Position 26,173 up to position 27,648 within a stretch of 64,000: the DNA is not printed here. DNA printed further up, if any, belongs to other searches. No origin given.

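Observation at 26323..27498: DegT-family enzyme with Lys-to-His active-site substitution: a 3,6-dideoxyhexose (colitose/ascarylose-type) branch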

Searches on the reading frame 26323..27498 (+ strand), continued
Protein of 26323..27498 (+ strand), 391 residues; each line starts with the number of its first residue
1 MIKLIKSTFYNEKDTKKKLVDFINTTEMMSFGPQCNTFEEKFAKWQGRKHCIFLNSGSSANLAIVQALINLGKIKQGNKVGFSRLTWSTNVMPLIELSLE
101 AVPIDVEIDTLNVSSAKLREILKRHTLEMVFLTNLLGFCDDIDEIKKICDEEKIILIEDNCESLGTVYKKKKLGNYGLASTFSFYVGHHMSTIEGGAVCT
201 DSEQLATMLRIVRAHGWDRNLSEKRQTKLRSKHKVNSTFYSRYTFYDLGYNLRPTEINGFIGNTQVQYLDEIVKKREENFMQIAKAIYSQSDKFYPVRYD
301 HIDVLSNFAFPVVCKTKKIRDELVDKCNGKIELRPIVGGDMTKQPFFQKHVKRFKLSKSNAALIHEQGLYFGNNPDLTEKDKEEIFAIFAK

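Call 31: search_protein_families(library=pfam, proteins=[P0125, P0168, P0200, P0208, P0222, P0265, P0189, P0243, P0175, P0123], max_evalue=0.00001)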
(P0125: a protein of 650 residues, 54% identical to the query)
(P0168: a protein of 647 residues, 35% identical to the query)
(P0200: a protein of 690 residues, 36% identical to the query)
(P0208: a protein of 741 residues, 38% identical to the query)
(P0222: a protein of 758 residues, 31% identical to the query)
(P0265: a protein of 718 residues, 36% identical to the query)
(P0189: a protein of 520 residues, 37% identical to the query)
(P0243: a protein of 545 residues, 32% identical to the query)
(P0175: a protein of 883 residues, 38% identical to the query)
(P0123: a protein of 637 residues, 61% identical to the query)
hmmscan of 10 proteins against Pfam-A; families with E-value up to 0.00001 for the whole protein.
P0125 (650 aa): 8 families
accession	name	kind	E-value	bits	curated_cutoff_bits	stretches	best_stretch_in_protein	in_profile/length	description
PF01041.23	DegT_DnrJ_EryC1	-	4.1e-74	250.4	19.8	1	282-648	3-359/360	DegT/DnrJ/EryC1/StrS aminotransferase family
PF01370.27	Epimerase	-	3.8e-29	102.2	20.9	1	4-206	2-240/240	NAD dependent epimerase/dehydratase family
PF16363.11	GDP_Man_Dehyd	-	1.6e-24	87.4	27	1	30-265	58-331/332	GDP-mannose 4,6 dehydratase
PF04321.23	RmlD_sub_bind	-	6.8e-15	55.3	27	1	1-205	1-212/287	RmlD substrate binding domain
PF02719.21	Polysacc_synt_2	-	1.9e-10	40.8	20.2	1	31-97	61-128/293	Polysaccharide biosynthesis protein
PF07993.18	NAD_binding_4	-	4.9e-09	36.1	20.1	1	46-136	87-192/258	Male sterility protein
PF01073.25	3Beta_HSD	-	1.4e-06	28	22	1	29-139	50-164/280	3-beta hydroxysteroid dehydrogenase/isomerase family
PF01053.26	Cys_Met_Meta_PP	-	2.4e-06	26.8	27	1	304-486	53-230/381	Cys/Met metabolism PLP-dependent enzyme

P0168 (647 aa): 7 families
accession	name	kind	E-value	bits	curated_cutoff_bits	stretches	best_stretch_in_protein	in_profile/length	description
PF01041.23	DegT_DnrJ_EryC1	-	1.1e-63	216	19.8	1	276-644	3-359/360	DegT/DnrJ/EryC1/StrS aminotransferase family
PF01370.27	Epimerase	-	7.2e-29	101.3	20.9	1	5-218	3-240/240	NAD dependent epimerase/dehydratase family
PF16363.11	GDP_Man_Dehyd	-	3.6e-26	92.9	27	1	26-238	52-268/332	GDP-mannose 4,6 dehydratase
PF04321.23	RmlD_sub_bind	-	9.8e-17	61.4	27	1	1-176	1-169/287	RmlD substrate binding domain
PF01073.25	3Beta_HSD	-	2.2e-11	43.8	22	1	24-204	43-226/280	3-beta hydroxysteroid dehydrogenase/isomerase family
PF07993.18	NAD_binding_4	-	7.4e-11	42.1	20.1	1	48-161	87-212/258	Male sterility protein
PF02719.21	Polysacc_synt_2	-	8.8e-08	32.1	20.2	1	30-103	58-130/293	Polysaccharide biosynthesis protein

P0200 (690 aa): 5 families
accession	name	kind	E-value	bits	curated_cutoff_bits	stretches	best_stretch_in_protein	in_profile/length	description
PF01041.23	DegT_DnrJ_EryC1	-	7.5e-71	239.7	19.8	1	312-660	4-337/360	DegT/DnrJ/EryC1/StrS aminotransferase family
PF01370.27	Epimerase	-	3.7e-40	138.3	20.9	1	4-223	1-230/240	NAD dependent epimerase/dehydratase family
PF16363.11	GDP_Man_Dehyd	-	3e-12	47.1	27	1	35-233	58-251/332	GDP-mannose 4,6 dehydratase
PF01053.26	Cys_Met_Meta_PP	-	5.6e-09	35.5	27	1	330-509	50-223/381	Cys/Met metabolism PLP-dependent enzyme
PF04321.23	RmlD_sub_bind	-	3.3e-07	30.1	27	1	3-61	2-60/287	RmlD substrate binding domain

P0208 (741 aa): 8 families
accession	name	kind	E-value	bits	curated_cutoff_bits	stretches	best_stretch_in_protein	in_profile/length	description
PF16363.11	GDP_Man_Dehyd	-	3.2e-134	448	27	1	6-334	1-332/332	GDP-mannose 4,6 dehydratase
PF01041.23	DegT_DnrJ_EryC1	-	8.1e-87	292.2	19.8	1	359-724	2-359/360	DegT/DnrJ/EryC1/StrS aminotransferase family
PF01370.27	Epimerase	-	9.6e-70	235.1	20.9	1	5-249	1-240/240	NAD dependent epimerase/dehydratase family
PF00155.27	Aminotran_1_2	-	2.4e-08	34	19.7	1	373-505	34-185/361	Aminotransferase class I and II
PF00266.25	Aminotran_5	-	2.9e-08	33.5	21.5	1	381-687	43-350/371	Aminotransferase class-V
PF04321.23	RmlD_sub_bind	-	4.7e-08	32.9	27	1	4-160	2-131/287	RmlD substrate binding domain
PF01053.26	Cys_Met_Meta_PP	-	9.9e-08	31.4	27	1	384-558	55-225/381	Cys/Met metabolism PLP-dependent enzyme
PF01212.27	Beta_elim_lyase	-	5e-07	29.8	27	1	376-507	27-170/288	Beta-eliminating lyase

P0222 (758 aa): 2 families
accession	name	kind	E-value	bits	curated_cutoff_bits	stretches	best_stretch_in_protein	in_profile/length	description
PF01041.23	DegT_DnrJ_EryC1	-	4.6e-125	418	19.8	2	14-386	4-357/360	DegT/DnrJ/EryC1/StrS aminotransferase family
PF01212.27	Beta_elim_lyase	-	1.6e-07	31.4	27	0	32-123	30-115/288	Beta-eliminating lyase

P0265 (718 aa): 4 families
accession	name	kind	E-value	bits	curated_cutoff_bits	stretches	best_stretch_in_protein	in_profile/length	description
PF01041.23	DegT_DnrJ_EryC1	-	1.6e-75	255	19.8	1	15-392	5-358/360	DegT/DnrJ/EryC1/StrS aminotransferase family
PF01370.27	Epimerase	-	6.2e-41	140.8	20.9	1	407-628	1-228/240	NAD dependent epimerase/dehydratase family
PF16363.11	GDP_Man_Dehyd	-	1.2e-16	61.5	27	1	433-651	53-263/332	GDP-mannose 4,6 dehydratase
PF04321.23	RmlD_sub_bind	-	1.3e-08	34.7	27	1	406-464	2-60/287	RmlD substrate binding domain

P0189 (520 aa): 3 families
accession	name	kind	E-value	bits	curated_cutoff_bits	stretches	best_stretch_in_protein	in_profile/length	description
PF01041.23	DegT_DnrJ_EryC1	-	1.5e-86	291.3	19.8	1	133-516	4-359/360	DegT/DnrJ/EryC1/StrS aminotransferase family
PF01053.26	Cys_Met_Meta_PP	-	8.9e-08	31.5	27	1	155-329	54-220/381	Cys/Met metabolism PLP-dependent enzyme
PF00266.25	Aminotran_5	-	6.4e-07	29.1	21.5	1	151-288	41-182/371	Aminotransferase class-V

P0243 (545 aa): 1 family
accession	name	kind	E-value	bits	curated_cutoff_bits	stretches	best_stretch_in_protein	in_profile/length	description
PF01041.23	DegT_DnrJ_EryC1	-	6.1e-82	276.1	19.8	1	166-539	4-356/360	DegT/DnrJ/EryC1/StrS aminotransferase family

P0175 (883 aa): 3 families
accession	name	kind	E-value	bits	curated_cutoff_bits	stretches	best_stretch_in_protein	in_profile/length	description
PF01041.23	DegT_DnrJ_EryC1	-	4.5e-60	204.2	19.8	2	10-192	3-177/360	DegT/DnrJ/EryC1/StrS aminotransferase family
PF14890.11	Intein_splicing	-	3.6e-17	63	35.8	1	214-686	11-155/155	Intein splicing domain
PF14528.11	LAGLIDADG_3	-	4e-10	40.3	22.5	0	496-553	1-61/82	LAGLIDADG-like domain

P0123 (637 aa): 2 families
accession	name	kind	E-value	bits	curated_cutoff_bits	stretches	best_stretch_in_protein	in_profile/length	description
PF01041.23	DegT_DnrJ_EryC1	-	1.8e-48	166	19.8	2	420-629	146-354/360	DegT/DnrJ/EryC1/StrS aminotransferase family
PF14890.11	Intein_splicing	-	2.5e-07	31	35.8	1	153-420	4-155/155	Intein splicing domain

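Call 37: find_related_loci(query=window:26323-27495:+, collection=genome_contigs, flank=10000)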
Query window:26323-27495:+ (391 aa) in genome_contigs; peptide patterns used: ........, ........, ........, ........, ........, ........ (x = any residue, [..] = any of these).
221 stretches matched a pattern; 47 encode a relative of the query (tblastn E <= 1e-3); 47 distinct loci.
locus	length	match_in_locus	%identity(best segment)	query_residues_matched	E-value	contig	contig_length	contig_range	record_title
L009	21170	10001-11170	83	1-390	0e+0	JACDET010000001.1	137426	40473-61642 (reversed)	MAG: Candidatus Levyibacteriota bacterium isolate MGR_bin367 SD2903_NODE_3_length_137426_cov_1.194889, whole genome shot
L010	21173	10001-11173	78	1-391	0e+0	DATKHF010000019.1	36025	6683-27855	MAG TPA_asm: Candidatus Saccharimonadales bacterium isolate SMAG_U14570 k141_92032, whole genome shotgun sequence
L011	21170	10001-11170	77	1-390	0e+0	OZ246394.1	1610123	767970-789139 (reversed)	MAG: uncultured Gammaproteobacteria bacterium isolate SRP292972_co1_11 genome assembly, chromosome: 1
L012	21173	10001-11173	76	1-391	0e+0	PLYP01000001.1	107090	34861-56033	MAG: Candidatus Saccharibacteria bacterium isolate palsa_1333 73.20120700_P3D.261_contig_40757, whole genome shotgun seq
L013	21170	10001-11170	74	1-390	0e+0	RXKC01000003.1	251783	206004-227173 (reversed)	MAG: Candidatus Saccharibacteria bacterium isolate AWTP1-31 sample_9_scaffold_14, whole genome shotgun sequence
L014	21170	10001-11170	74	1-390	0e+0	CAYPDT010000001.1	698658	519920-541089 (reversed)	MAG TPA_asm: uncultured Candidatus Saccharibacteria bacterium isolate SRP170004_co1_264 genome assembly, contig: NODE_6_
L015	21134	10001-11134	72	1-378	0e+0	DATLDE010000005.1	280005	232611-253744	MAG TPA_asm: Candidatus Limnocylindrales bacterium isolate SMAG_U14342 k141_4103404, whole genome shotgun sequence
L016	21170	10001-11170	81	1-390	0e+0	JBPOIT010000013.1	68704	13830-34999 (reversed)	MAG: Candidatus Levyibacteriota bacterium isolate MAG_784 c_000000578616, whole genome shotgun sequence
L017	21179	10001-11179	69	1-391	0e+0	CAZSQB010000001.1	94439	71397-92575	MAG TPA_asm: uncultured Gammaproteobacteria bacterium isolate SRP269290_co3_983 genome assembly, contig: NODE_149_length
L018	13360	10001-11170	67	1-390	0e+0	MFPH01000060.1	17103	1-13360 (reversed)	MAG: Candidatus Levybacteria bacterium RIFCSPLOWO2_12_FULL_37_14 rifcsplowo2_12_scaffold_6979, whole genome shotgun sequ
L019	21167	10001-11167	62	1-389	7e-177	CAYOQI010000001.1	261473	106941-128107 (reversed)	MAG TPA_asm: uncultured Pseudomonadales bacterium isolate SRP286056_co1_770 genome assembly, contig: NODE_15_length_2614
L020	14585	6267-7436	75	1-390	0e+0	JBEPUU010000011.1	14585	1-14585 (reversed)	MAG: bacterium isolate 22E.metabat2_refined.014_sub NODE_3580_length_14585_cov_5.640330, whole genome shotgun sequence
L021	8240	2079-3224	55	1-385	3e-142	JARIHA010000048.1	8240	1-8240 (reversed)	MAG: Candidatus Taylorbacteria bacterium isolate CullarsAll.DT.40 k141_302581, whole genome shotgun sequence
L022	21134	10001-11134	53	2-381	9e-139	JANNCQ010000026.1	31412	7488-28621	MAG: Candidatus Gracilibacteria bacterium isolate OTE_78_metabat_157 OTE_78_k141_665269, whole genome shotgun sequence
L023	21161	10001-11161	52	2-390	7e-139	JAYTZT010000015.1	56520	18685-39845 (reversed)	MAG: Candidatus Gracilibacteria bacterium isolate GFS_6367 GFS_6367_14, whole genome shotgun sequence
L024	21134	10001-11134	52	2-381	4e-138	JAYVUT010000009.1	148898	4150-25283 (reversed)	MAG: Candidatus Gracilibacteria bacterium isolate GL75_DN_metabat_86 GL75_DN_metabat_86_8, whole genome shotgun sequence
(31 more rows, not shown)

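Call 41: search_protein_families(library=ncbifam, proteins=[L018:7183-8124:+, L018:8145-9098:+, L018:9110-9988:+, L018:11182-12249:+, L012:7882-8880:+, L012:8886-9860:-, L003:11176-12159:+, L005:7863-8843:+, L012:11225-11932:+], max_evalue=1e-25)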
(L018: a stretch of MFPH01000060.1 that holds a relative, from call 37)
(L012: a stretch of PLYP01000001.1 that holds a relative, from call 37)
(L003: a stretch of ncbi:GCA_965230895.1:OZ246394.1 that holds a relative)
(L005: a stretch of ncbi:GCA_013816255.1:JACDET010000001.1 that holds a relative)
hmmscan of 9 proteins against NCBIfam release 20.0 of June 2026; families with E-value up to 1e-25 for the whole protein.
L018:7183-8124:+ (313 aa): 4 families
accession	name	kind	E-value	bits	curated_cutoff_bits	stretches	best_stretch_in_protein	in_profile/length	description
TIGR02622.1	CDP_4_6_dhtase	equivalog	2.9e-47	161.5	278.45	1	7-310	3-335/352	CDP-glucose 4,6-dehydratase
TIGR04180.1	EDH_00030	hypoth_equivalog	9.3e-41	139.8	475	1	12-292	2-296/297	NAD-dependent 4,6-dehydratase LegB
TIGR01181.1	dTDP_gluc_dehyt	equivalog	1.3e-40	139.4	365.1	1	11-307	2-313/321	dTDP-glucose 4,6-dehydratase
TIGR01179.1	galE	equivalog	9.6e-37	126.5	262.3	1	10-308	1-328/332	UDP-glucose 4-epimerase GalE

L018:8145-9098:+ (317 aa): 2 families
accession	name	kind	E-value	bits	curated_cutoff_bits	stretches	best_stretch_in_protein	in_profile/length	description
NF047922.1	GDPFucSynFcl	equivalog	5.7e-74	249.3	500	1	4-311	1-306/308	GDP-L-fucose synthase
TIGR01179.1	galE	equivalog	9.2e-27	93.7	262.3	0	41-309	55-328/332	UDP-glucose 4-epimerase GalE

L018:9110-9988:+ (292 aa): 0 families

L018:11182-12249:+ (355 aa): 2 families
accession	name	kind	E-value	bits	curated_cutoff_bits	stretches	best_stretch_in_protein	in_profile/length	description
TIGR01181.1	dTDP_gluc_dehyt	equivalog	3.5e-35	121.6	365.1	1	9-342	1-300/321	dTDP-glucose 4,6-dehydratase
TIGR01179.1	galE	equivalog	3e-30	105.2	262.3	1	9-347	1-319/332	UDP-glucose 4-epimerase GalE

L012:7882-8880:+ (332 aa): 2 families
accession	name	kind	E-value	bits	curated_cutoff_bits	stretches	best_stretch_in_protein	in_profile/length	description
TIGR01472.1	gmd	equivalog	4.1e-121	404.4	415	1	3-322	1-339/342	GDP-mannose 4,6-dehydratase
TIGR04180.1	EDH_00030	hypoth_equivalog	8.4e-32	110.4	475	1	6-308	2-296/297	NAD-dependent 4,6-dehydratase LegB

L012:8886-9860:- (324 aa): 3 families
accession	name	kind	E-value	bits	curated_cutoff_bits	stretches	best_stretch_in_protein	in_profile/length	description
TIGR04180.1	EDH_00030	hypoth_equivalog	9.6e-39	133.2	475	1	19-306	1-295/297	NAD-dependent 4,6-dehydratase LegB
TIGR01179.1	galE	equivalog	3.5e-32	111.5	262.3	1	18-321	1-325/332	UDP-glucose 4-epimerase GalE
TIGR01181.1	dTDP_gluc_dehyt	equivalog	6e-30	104.4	365.1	1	19-318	2-309/321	dTDP-glucose 4,6-dehydratase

L003:11176-12159:+ (327 aa): 7 families
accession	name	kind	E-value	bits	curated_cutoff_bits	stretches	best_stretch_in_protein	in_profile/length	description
NF047922.1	GDPFucSynFcl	equivalog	4.7e-64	216.8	500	1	5-323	1-306/308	GDP-L-fucose synthase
TIGR04180.1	EDH_00030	hypoth_equivalog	3.7e-45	154.2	475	1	9-304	1-295/297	NAD-dependent 4,6-dehydratase LegB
TIGR01181.1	dTDP_gluc_dehyt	equivalog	1e-43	149.7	365.1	1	8-323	1-316/321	dTDP-glucose 4,6-dehydratase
TIGR01179.1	galE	equivalog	3.6e-38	131.2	262.3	1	8-323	1-330/332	UDP-glucose 4-epimerase GalE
TIGR02197.1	heptose_epim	equivalog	1.1e-27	97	274.6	1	9-320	1-315/316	ADP-glyceromanno-heptose 6-epimerase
NF011728.1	PRK15181.1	equivalog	5.8e-27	94.6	760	1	6-323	15-342/348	Vi polysaccharide biosynthesis UDP-N-acetylglucosaminuronic acid C-4 epimerase TviC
TIGR03466.1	HpnA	hypoth_equivalog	7.5e-27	94.1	367.65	0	8-273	2-250/327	hopanoid-associated sugar epimerase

L005:7863-8843:+ (326 aa): 1 family
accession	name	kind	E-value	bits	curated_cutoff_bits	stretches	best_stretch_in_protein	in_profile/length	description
NF047922.1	GDPFucSynFcl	equivalog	1.4e-32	113.4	500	1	4-320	3-306/308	GDP-L-fucose synthase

L012:11225-11932:+ (235 aa): 0 families

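Call 49: search_solved_structures(query=L012:8886-9857:-, max_evalue=1e-15, show_alignments=1)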
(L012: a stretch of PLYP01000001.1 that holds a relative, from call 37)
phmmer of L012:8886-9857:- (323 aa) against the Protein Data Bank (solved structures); distinct sequences matched with E-value up to 1e-15: 21.
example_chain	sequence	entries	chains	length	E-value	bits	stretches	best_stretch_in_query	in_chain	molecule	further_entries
2pk3_A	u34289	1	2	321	2.6e-55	191.2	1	17-320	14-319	GDP-6-deoxy-D-lyxo-4-hexulose reductase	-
6x3b_A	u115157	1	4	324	5.8e-53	183.5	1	81-322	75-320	GDP-6-deoxy-D-mannose reductase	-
4lw8_A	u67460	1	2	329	1.3e-36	129.7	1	17-316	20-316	Putative epimerase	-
3vps_A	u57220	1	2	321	7.4e-23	84.6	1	13-274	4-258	NAD-dependent epimerase/dehydratase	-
7us5_A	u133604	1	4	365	2e-22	83.1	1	80-322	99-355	GDP-D-GLYCERO-D-MANNO-HEPTOSE 4,6-DEHYDRATASE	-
6dnt_A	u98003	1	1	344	1.4e-19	73.8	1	16-314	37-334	NAD-dependent epimerase/dehydratase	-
8wxk_A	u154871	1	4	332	2.9e-19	72.7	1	17-317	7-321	UDP-glucose 4-epimerase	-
4zrm_A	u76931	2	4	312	1.9e-18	70.1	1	17-317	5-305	UDP-glucose 4-epimerase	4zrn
6bi4_A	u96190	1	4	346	6.3e-18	68.4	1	11-319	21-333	dTDP-glucose 4,6-dehydratase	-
1db3_A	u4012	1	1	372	1.7e-17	66.9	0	19-255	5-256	GDP-MANNOSE 4,6-DEHYDRATASE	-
2p5u_A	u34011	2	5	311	2e-17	66.7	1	17-318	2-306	UDP-glucose 4-epimerase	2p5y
6kv9_A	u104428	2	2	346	2.5e-17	66.4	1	17-272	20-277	MoeE5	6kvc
3icp_A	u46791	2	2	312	2.9e-17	66.2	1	17-312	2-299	NAD-dependent epimerase/dehydratase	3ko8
6k0i_A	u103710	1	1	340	6.6e-17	65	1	15-313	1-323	UDP-glucose 4-epimerase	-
6k0g_A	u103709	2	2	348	7.3e-17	64.9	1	15-313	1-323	UDP-glucose 4-epimerase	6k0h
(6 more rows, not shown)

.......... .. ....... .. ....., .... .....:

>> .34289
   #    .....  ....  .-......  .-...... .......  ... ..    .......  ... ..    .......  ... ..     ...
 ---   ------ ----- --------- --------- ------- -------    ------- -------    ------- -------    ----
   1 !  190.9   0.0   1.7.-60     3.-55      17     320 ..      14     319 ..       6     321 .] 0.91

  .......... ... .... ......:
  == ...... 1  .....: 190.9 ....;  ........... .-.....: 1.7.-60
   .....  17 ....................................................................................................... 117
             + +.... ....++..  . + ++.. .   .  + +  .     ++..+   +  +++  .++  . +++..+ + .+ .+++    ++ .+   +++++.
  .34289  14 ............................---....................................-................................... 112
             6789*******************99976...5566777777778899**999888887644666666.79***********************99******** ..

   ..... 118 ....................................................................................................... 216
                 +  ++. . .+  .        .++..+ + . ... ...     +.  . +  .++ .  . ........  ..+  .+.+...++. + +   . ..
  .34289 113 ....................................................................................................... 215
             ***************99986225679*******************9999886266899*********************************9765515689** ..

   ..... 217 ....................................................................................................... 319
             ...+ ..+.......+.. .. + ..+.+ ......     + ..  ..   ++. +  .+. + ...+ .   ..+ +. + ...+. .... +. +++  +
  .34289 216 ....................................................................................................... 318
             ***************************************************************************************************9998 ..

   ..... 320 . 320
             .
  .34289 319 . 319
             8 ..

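Call 63: predict_structure(alignment_id=A3)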
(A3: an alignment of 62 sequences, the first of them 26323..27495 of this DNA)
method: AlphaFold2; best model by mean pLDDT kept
length: 391 residues; sequences in the alignment: 62
mean_pLDDT: 82.5   pTM: 0.84
mean pLDDT of the five models: 82.5, 77.1, 76.3, 75.1, 71.1
residues with pLDDT >= 90: 163; 70-90: 162; 50-70: 35; < 50: 31
segments of 3 or more residues with pLDDT < 50: 1-6, 186-193, 238-251
pLDDT, mean of each block of 10 residues (from residue 1): 50 84 75 82 92 79 89 95 89 87 94 96 97 88 96 95 83 89 58 71 92 58 67 60 39 68 86 91 90 92 87 95 92 81 87 77 93 87 90 70
secondary structure, 60 per line:
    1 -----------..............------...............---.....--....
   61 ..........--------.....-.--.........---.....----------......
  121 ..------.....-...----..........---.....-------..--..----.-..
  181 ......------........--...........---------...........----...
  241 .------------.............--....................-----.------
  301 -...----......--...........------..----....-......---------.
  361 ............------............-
elements in order: H12-25 H32-46 E50-54 H57-70 E79-83 H88-96 E100-104 H115-122 E129-133 H142-151 E155-159 E179-186 E193-200 H203-213 H223-233 H238-241 H254-266 H269-288 E302-304 E309-314 H317-327 H345-350 H360-367 E368-372 H379-390
